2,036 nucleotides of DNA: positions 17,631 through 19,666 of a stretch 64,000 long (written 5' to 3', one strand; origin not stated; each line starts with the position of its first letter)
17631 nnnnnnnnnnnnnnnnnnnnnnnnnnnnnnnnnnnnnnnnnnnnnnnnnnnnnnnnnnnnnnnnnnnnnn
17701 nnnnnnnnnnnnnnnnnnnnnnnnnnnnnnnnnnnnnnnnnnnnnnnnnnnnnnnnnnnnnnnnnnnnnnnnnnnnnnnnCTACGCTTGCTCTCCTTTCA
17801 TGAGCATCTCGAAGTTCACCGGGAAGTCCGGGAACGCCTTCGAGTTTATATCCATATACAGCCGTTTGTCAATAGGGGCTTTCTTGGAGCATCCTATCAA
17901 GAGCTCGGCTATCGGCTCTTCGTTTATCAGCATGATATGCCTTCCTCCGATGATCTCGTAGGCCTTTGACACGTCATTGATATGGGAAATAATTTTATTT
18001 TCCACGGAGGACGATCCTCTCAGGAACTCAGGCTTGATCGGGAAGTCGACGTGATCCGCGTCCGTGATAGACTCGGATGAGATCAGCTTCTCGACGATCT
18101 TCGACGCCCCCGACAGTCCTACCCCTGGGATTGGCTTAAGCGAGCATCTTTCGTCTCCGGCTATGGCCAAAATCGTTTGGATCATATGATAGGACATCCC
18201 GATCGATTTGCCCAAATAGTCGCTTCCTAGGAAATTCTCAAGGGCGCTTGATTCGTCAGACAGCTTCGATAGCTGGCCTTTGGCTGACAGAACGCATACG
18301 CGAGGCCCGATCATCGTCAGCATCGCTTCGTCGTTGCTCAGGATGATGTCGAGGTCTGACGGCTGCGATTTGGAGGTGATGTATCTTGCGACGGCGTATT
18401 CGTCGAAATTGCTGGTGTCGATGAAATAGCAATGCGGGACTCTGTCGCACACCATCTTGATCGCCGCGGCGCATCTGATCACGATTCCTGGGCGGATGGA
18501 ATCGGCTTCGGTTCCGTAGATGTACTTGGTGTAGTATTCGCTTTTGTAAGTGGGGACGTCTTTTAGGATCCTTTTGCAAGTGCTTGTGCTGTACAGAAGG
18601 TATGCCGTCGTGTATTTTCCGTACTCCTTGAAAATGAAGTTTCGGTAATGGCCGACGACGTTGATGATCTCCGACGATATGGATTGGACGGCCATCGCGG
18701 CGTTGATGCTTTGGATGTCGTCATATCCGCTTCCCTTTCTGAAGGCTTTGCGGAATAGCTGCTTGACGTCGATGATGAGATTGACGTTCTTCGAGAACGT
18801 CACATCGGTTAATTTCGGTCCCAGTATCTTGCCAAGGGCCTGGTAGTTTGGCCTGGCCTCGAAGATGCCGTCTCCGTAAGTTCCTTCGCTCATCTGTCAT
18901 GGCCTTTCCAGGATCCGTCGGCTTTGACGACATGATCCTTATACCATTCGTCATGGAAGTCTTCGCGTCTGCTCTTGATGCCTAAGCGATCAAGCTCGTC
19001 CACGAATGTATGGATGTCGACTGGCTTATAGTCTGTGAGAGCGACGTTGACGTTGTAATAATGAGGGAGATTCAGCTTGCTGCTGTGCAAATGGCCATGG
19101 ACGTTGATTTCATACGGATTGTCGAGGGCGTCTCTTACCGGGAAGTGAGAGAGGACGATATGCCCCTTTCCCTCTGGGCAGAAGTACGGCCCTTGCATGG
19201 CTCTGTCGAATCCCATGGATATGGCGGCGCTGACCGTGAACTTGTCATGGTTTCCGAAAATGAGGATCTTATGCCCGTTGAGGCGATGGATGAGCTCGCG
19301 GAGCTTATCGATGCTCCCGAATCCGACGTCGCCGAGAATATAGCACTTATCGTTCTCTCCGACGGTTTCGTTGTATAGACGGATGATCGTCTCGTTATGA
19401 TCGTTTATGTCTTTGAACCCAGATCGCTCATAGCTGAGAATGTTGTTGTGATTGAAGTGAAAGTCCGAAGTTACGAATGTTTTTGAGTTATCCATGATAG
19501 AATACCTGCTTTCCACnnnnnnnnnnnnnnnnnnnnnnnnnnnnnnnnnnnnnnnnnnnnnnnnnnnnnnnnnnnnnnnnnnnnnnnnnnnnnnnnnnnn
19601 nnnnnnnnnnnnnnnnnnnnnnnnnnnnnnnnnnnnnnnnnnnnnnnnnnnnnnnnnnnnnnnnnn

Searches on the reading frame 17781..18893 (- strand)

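Call 7: search_protein_families(library=pfam, proteins=[window:17781-18893:-], max_evalue=0.01)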
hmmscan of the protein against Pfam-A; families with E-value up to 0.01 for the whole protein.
window:17781-18893:- (370 aa): 0 families

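Call 53: search_protein_families(library=phrogs, proteins=[window:17781-18893:-], max_evalue=0.001)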
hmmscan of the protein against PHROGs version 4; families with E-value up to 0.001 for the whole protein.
window:17781-18893:- (370 aa): 1 family
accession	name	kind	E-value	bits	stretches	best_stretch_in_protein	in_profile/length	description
phrog_26916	-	unknown function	2.3e-15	57.5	1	35-190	40-194/377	-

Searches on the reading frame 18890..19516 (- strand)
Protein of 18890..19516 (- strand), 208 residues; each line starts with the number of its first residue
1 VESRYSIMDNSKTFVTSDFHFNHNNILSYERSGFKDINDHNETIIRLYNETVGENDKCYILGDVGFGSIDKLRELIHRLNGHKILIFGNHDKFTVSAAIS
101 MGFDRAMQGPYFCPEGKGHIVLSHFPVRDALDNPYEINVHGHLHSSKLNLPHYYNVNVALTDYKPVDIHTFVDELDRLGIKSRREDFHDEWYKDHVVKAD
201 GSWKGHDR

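Call 7: search_protein_families(library=pfam, proteins=[window:18890-19516:-], max_evalue=0.01)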
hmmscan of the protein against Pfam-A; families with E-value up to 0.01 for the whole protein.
window:18890-19516:- (208 aa): 0 families

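Call 76: search_protein_families(library=phrogs, proteins=[window:18890-19516:-], max_evalue=0.001)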
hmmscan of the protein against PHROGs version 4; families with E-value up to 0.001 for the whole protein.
window:18890-19516:- (208 aa): 1 family
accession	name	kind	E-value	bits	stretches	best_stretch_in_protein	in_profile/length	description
phrog_547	-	other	5e-42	144.7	1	3-185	21-209/245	phosphoesterase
